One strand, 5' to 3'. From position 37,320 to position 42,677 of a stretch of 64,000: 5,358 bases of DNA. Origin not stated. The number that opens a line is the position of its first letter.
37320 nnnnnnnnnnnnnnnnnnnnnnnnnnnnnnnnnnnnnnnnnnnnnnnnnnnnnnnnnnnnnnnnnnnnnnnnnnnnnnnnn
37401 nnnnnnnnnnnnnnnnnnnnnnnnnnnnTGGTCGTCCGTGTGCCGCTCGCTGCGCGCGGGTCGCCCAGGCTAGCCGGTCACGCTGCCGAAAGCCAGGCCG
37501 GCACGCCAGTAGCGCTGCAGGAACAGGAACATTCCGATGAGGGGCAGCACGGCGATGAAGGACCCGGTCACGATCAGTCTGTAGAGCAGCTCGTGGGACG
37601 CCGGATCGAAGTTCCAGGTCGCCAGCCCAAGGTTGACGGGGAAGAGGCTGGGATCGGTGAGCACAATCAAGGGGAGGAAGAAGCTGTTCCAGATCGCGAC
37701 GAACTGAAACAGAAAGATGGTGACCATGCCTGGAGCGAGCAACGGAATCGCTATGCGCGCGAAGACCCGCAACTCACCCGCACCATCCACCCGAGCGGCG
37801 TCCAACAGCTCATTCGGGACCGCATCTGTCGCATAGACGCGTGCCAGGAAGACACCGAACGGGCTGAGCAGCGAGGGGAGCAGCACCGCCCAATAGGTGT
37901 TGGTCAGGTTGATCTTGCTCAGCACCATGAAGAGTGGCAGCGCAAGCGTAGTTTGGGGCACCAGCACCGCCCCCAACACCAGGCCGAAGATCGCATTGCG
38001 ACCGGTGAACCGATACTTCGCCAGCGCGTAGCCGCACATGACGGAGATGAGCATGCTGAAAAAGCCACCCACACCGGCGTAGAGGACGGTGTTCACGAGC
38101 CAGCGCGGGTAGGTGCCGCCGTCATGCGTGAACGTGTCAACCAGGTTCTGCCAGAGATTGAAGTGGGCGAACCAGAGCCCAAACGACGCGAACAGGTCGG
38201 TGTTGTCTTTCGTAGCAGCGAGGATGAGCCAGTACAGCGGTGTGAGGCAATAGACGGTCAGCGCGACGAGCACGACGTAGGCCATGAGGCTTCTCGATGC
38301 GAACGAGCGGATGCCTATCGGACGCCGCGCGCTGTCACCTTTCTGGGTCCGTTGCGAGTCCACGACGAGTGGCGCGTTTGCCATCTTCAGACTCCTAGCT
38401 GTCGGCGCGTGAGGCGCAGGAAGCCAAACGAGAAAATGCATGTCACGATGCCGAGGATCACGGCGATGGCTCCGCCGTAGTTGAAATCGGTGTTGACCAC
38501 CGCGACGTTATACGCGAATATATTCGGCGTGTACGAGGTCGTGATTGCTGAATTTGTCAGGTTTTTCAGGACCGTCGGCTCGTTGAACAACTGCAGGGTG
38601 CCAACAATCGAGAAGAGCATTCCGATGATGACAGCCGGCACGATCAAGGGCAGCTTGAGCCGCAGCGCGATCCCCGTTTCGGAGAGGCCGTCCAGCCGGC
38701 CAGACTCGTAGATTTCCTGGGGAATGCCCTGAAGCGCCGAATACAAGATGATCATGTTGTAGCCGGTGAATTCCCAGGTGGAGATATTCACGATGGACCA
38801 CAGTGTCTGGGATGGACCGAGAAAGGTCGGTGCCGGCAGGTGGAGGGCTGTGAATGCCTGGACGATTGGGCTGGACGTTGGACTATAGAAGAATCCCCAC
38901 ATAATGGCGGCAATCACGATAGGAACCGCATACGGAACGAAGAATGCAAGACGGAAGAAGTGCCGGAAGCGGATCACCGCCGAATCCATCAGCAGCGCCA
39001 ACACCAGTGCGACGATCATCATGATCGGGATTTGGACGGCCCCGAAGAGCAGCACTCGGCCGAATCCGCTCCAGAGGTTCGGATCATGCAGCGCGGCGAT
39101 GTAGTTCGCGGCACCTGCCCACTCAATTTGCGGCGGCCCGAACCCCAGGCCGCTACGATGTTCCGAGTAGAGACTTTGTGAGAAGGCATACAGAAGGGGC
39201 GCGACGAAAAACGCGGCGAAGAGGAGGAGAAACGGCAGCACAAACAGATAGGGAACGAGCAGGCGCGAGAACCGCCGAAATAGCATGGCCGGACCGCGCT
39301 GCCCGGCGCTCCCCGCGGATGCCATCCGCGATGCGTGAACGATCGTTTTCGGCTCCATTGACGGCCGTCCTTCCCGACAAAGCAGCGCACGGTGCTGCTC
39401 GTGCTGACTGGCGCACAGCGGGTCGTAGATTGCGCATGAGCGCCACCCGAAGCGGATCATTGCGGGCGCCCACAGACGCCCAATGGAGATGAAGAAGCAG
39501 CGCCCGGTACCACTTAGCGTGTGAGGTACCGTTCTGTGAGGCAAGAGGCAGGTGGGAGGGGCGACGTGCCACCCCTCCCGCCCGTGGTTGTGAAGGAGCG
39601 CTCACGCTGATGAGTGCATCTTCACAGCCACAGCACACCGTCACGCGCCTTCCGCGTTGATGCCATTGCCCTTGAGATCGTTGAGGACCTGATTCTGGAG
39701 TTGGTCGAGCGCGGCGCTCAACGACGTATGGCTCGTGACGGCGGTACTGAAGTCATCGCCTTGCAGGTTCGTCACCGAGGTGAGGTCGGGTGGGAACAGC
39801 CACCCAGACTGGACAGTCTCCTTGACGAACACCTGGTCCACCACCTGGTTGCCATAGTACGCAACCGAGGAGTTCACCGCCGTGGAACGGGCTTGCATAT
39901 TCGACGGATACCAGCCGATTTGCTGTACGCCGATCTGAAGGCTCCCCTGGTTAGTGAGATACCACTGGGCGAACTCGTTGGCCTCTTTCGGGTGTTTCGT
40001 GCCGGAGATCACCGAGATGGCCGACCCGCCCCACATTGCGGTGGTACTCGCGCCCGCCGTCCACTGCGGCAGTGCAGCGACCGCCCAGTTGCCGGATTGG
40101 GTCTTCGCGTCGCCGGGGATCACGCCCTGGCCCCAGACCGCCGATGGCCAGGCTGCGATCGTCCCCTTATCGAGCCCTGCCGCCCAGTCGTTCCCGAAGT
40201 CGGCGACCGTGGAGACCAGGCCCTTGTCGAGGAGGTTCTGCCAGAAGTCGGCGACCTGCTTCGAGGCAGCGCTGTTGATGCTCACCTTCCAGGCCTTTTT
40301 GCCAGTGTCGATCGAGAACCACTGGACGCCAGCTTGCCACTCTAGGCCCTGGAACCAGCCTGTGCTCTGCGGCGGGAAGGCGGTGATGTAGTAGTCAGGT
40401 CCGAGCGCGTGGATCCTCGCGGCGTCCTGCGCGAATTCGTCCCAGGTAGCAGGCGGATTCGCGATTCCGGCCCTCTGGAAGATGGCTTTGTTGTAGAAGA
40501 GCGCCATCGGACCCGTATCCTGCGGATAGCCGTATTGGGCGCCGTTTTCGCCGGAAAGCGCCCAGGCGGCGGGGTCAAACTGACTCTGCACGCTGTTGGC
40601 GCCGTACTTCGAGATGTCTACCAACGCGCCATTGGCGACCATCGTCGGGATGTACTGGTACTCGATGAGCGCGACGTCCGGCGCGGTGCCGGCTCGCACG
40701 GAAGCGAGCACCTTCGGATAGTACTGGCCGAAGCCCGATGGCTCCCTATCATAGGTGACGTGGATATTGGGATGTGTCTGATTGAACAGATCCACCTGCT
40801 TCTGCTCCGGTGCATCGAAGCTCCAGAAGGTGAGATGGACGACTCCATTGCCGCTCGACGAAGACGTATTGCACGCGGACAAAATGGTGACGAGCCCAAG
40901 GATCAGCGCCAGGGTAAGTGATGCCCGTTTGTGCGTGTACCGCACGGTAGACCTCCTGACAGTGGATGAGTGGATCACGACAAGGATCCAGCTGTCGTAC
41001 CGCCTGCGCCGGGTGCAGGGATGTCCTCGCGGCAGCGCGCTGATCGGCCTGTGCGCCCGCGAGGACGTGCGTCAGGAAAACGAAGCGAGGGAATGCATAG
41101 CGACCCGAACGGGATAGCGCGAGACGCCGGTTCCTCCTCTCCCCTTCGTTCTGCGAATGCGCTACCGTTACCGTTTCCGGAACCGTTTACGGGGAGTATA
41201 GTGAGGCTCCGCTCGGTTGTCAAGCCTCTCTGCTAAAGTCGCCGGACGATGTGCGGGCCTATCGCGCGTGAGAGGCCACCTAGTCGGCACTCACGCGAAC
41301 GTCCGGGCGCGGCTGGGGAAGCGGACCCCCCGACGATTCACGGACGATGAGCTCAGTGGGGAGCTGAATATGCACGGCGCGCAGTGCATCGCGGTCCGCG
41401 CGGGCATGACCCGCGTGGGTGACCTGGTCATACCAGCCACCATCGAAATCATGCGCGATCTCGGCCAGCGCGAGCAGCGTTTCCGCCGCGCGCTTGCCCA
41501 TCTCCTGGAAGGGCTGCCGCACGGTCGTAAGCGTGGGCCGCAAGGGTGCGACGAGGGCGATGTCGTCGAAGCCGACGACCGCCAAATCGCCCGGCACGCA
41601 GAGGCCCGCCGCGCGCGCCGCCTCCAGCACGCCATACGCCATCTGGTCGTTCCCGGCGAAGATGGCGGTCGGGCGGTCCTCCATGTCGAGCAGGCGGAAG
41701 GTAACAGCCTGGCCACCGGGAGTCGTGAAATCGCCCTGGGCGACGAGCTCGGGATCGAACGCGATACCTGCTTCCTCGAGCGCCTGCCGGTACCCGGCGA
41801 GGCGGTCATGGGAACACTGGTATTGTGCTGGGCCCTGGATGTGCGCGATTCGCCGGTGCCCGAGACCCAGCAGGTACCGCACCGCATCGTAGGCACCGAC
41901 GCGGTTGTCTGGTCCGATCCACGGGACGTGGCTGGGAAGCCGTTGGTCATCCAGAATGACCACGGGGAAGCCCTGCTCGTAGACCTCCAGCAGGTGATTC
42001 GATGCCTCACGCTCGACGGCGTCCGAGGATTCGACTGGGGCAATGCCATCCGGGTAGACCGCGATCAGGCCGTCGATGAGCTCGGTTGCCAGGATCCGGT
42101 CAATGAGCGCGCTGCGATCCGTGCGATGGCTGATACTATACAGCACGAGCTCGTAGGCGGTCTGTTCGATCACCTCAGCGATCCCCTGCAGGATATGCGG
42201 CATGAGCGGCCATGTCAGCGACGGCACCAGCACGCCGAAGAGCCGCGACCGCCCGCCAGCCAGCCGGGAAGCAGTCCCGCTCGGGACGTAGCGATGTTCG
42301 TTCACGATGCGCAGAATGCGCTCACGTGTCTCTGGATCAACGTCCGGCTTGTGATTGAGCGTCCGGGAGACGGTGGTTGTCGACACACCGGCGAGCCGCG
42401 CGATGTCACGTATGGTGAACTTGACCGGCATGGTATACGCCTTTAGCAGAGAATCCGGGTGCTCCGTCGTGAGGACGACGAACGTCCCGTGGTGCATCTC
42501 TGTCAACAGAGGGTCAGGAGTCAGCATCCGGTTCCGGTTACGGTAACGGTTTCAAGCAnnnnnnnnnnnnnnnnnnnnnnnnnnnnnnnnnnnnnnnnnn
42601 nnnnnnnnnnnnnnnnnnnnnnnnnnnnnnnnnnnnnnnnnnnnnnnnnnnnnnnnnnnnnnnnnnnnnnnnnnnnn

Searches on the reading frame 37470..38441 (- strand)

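Call 11: search_protein_families(library=pfam, proteins=[window:37470-38441:-])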
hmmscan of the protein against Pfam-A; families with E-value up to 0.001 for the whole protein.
window:37470-38441:- (323 aa): 1 family
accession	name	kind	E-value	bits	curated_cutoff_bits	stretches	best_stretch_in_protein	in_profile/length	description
PF00528.27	BPD_transp_1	-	6.8e-15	55.7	26.4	1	134-306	2-172/184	Binding-protein-dependent transport system inner membrane component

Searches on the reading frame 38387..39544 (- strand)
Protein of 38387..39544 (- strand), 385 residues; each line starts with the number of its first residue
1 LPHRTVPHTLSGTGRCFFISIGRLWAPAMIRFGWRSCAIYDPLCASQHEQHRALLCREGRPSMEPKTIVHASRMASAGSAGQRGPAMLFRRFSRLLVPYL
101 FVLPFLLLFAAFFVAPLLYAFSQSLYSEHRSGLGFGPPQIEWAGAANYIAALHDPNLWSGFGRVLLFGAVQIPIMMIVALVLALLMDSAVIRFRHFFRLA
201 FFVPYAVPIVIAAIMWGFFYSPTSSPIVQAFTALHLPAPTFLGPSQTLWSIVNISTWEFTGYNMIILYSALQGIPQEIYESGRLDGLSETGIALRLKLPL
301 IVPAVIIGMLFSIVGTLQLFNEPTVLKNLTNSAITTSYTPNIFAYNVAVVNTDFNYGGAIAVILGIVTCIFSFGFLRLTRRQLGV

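Call 23: search_protein_families(library=pfam, proteins=[window:38387-39544:-], max_evalue=0.00001)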
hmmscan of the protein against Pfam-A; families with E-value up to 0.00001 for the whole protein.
window:38387-39544:- (385 aa): 1 family
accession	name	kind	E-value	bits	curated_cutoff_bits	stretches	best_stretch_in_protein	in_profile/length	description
PF00528.27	BPD_transp_1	-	1.2e-11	45.1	26.4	1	180-377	2-176/184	Binding-protein-dependent transport system inner membrane component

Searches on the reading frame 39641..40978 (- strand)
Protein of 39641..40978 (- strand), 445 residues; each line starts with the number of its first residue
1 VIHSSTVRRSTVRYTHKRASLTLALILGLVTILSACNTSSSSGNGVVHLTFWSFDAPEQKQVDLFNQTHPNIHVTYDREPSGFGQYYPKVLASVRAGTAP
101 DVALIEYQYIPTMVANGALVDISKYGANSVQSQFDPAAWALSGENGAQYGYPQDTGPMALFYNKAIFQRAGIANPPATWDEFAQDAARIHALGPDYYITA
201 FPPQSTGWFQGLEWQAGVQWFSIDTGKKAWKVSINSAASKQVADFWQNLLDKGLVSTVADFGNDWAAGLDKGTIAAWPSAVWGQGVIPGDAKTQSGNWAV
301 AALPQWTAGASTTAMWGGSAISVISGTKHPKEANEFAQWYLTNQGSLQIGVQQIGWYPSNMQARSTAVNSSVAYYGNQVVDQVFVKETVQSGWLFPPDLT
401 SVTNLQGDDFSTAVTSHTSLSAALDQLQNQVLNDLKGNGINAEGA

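Call 23: search_protein_families(library=pfam, proteins=[window:39641-40978:-], max_evalue=0.00001)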
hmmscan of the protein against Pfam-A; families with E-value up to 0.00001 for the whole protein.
window:39641-40978:- (445 aa): 1 family
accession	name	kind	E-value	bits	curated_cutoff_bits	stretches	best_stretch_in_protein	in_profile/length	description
PF01547.30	SBP_bac_1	-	8.2e-38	131.5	26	1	59-345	11-305/307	Bacterial extracellular solute-binding protein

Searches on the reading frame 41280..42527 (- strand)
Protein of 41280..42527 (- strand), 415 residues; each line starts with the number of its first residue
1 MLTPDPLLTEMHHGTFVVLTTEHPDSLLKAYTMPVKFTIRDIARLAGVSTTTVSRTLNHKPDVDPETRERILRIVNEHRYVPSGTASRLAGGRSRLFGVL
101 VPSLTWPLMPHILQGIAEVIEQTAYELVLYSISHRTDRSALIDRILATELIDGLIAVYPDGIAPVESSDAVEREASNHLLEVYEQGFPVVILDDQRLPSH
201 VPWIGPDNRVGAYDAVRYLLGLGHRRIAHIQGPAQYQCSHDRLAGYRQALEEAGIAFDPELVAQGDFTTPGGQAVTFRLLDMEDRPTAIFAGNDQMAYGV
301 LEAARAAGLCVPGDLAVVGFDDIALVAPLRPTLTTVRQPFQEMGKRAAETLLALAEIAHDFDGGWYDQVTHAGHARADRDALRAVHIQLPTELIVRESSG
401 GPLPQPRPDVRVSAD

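Call 23: search_protein_families(library=pfam, proteins=[window:41280-42527:-], max_evalue=0.00001)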
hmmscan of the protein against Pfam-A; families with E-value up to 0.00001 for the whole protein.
window:41280-42527:- (415 aa): 4 families
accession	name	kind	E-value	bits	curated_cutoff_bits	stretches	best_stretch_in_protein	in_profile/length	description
PF13377.12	Peripla_BP_3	-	1.4e-35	123.3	26.5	1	216-398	1-166/167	Periplasmic binding protein-like domain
PF00532.27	Peripla_BP_1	-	3.7e-21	76.3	22.2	1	97-353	4-259/281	Periplasmic binding proteins and sugar binding domain of LacI family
PF00356.27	LacI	-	1.2e-18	67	27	1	38-83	1-46/46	Bacterial regulatory proteins, lacI family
PF13407.12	Peripla_BP_4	-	5.3e-11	43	35.1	1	148-355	45-254/258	Periplasmic binding protein domain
